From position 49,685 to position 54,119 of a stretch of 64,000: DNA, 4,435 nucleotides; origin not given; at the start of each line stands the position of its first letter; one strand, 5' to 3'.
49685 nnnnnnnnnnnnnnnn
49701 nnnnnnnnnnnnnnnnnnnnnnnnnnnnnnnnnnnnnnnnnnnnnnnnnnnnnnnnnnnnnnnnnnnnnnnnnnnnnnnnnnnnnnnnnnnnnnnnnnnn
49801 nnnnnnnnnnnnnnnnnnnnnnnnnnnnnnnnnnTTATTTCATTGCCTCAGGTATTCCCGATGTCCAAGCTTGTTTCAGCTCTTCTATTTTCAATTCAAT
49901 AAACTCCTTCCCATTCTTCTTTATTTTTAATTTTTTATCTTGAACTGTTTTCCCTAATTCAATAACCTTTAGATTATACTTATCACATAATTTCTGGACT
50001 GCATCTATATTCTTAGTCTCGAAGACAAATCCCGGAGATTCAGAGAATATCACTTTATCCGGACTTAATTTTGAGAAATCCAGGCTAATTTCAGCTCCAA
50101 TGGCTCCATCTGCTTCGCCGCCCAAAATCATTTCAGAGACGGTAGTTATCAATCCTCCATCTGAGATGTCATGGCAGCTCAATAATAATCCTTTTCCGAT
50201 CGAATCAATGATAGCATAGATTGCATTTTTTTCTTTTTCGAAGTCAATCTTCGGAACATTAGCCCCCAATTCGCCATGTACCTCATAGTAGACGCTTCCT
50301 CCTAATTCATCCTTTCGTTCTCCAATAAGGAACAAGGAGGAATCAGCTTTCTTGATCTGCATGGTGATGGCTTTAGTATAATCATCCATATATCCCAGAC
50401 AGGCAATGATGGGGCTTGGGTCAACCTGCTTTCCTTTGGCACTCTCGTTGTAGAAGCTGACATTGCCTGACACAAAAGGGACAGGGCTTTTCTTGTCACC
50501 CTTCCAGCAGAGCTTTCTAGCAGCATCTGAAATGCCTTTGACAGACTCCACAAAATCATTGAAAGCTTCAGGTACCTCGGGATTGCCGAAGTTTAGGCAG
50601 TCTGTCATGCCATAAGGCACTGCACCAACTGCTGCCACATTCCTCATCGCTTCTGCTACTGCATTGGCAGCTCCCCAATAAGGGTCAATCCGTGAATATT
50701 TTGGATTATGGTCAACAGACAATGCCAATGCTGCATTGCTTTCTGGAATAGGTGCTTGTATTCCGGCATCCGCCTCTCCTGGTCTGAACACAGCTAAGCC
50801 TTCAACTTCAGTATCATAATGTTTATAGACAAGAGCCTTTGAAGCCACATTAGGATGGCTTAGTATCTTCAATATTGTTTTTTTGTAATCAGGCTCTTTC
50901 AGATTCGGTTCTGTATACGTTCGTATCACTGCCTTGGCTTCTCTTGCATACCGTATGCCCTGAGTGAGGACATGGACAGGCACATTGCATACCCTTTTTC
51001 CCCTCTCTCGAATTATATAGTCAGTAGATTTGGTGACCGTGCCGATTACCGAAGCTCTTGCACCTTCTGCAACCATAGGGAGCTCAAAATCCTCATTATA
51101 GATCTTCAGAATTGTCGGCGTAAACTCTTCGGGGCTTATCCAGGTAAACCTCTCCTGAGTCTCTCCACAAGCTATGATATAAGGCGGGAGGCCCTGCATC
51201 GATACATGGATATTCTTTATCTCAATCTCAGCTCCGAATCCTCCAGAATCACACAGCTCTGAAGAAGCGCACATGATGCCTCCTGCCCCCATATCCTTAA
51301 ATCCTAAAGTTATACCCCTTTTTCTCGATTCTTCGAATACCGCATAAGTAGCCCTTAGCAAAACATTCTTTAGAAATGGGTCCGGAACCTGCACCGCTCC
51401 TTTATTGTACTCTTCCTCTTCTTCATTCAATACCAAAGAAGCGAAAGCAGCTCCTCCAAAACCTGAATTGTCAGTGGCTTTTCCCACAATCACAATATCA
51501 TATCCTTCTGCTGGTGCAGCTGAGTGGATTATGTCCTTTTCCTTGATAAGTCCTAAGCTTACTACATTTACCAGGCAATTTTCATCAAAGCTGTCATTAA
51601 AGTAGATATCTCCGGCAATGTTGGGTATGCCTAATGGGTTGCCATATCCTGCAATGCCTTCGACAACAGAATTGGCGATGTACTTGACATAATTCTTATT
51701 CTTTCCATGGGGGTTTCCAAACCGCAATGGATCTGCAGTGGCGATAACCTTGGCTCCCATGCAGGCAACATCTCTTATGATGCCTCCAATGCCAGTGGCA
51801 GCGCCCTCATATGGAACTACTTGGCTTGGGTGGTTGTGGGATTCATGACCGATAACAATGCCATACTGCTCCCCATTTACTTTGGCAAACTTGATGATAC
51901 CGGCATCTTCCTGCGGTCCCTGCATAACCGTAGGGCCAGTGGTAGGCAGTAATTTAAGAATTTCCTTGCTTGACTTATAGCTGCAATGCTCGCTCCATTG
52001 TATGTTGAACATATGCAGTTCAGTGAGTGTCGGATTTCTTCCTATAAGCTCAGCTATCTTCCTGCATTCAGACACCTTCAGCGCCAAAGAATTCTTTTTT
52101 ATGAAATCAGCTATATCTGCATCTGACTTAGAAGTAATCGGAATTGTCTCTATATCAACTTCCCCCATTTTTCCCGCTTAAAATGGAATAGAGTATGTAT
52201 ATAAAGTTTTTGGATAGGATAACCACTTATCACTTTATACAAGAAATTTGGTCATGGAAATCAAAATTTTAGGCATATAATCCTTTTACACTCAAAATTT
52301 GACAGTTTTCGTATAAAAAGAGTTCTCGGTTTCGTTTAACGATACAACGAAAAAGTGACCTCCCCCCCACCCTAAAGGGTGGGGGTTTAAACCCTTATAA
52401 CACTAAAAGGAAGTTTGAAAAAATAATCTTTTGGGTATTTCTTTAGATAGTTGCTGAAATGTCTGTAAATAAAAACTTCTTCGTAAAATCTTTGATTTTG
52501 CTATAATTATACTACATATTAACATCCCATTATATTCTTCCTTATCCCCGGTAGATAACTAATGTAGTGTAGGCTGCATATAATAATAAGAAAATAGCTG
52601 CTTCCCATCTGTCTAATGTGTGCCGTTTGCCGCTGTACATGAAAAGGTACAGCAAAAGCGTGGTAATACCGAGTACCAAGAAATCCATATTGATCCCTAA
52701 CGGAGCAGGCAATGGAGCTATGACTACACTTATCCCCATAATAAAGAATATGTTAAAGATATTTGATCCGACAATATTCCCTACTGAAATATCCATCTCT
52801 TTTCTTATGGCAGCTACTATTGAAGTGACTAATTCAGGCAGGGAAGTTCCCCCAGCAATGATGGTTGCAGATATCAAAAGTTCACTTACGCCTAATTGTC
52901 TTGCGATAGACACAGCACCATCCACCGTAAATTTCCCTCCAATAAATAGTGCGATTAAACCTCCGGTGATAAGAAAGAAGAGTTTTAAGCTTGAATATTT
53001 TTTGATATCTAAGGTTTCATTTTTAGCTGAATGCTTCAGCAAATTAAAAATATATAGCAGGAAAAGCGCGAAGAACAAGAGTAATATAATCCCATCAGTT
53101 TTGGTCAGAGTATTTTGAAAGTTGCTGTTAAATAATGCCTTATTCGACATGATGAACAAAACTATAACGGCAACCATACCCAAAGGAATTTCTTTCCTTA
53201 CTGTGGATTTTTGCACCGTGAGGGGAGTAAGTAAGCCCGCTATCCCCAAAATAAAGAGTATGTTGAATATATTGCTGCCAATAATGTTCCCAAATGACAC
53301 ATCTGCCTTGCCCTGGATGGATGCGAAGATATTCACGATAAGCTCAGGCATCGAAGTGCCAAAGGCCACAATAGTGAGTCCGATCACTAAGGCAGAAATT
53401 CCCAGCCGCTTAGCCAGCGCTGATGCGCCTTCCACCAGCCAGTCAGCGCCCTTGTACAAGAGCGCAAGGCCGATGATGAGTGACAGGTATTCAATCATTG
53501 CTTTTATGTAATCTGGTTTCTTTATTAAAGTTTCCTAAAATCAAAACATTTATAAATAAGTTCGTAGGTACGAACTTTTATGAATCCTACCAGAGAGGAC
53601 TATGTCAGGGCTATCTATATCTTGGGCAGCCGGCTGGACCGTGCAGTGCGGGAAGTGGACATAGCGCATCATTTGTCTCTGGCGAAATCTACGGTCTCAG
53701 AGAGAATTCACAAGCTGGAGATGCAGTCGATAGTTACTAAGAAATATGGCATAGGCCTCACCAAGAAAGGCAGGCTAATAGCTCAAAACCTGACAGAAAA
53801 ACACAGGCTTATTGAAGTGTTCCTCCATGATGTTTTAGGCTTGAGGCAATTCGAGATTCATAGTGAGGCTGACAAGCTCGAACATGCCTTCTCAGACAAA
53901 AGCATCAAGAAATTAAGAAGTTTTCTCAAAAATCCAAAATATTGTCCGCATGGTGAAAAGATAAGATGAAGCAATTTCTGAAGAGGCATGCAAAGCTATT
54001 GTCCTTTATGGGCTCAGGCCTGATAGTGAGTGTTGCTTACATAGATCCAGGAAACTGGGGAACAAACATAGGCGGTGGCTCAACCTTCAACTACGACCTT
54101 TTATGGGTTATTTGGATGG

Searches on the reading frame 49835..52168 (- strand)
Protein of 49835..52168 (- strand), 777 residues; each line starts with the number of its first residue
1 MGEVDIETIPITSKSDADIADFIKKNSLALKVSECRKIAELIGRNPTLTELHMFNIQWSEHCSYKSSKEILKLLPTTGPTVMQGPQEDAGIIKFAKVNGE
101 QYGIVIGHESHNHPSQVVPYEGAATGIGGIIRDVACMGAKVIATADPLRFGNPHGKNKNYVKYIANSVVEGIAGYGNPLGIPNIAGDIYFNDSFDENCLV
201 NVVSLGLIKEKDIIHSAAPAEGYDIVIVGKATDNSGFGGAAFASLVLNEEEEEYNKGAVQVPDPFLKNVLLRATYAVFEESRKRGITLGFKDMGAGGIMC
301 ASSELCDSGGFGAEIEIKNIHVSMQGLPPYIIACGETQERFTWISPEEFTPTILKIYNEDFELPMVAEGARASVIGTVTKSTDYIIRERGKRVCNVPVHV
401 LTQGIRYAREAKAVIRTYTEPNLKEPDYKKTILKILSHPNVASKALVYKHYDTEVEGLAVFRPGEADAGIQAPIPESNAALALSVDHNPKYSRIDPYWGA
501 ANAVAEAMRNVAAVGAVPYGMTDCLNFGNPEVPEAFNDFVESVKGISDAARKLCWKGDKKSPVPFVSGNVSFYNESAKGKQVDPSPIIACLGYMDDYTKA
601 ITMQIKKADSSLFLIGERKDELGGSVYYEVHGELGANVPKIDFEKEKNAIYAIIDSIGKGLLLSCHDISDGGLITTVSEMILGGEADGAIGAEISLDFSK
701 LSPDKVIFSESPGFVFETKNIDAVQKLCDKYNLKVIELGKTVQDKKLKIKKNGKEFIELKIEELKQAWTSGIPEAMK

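Call 10: search_protein_families(library=pfam, proteins=[window:49835-52168:-], max_evalue=0.001)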
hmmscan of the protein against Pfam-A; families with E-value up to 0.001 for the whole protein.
window:49835-52168:- (777 aa): 3 families
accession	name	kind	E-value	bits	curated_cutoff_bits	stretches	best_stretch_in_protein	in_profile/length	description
PF00586.29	AIRS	-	5.1e-40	136.8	24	2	87-208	2-112/112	AIR synthase related protein, N-terminal domain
PF02769.27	AIRS_C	-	4.6e-35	121.5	23.1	2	225-384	6-151/156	AIR synthase related protein, C-terminal domain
PF18072.6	FGAR-AT_linker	-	2.4e-13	50.8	26.6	1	24-65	6-50/50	Formylglycinamide ribonucleotide amidotransferase linker domain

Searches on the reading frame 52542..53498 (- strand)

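Call 10: search_protein_families(library=pfam, proteins=[window:52542-53498:-], max_evalue=0.001)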
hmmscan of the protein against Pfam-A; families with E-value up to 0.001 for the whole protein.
window:52542-53498:- (318 aa): 1 family
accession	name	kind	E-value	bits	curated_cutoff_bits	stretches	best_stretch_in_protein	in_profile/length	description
PF01699.29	Na_Ca_ex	-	4.5e-70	234.9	24.9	2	5-151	4-150/151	Sodium/calcium exchanger protein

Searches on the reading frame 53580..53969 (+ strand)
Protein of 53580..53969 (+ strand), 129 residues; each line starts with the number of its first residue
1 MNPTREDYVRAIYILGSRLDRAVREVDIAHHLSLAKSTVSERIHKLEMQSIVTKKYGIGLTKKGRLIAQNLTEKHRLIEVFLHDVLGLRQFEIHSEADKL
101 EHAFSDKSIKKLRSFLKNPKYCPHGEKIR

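Call 10: search_protein_families(library=pfam, proteins=[window:53580-53969:+], max_evalue=0.001)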
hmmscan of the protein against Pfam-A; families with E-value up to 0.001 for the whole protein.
window:53580-53969:+ (129 aa): 2 families
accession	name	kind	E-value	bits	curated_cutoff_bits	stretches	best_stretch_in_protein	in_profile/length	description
PF02742.21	Fe_dep_repr_C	-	1.9e-25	89.1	27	1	61-128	1-68/70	Iron dependent repressor, metal binding and dimerisation domain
PF01325.25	Fe_dep_repress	-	8.3e-07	29.6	26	1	4-52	5-52/60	Iron dependent repressor, N-terminal DNA binding domain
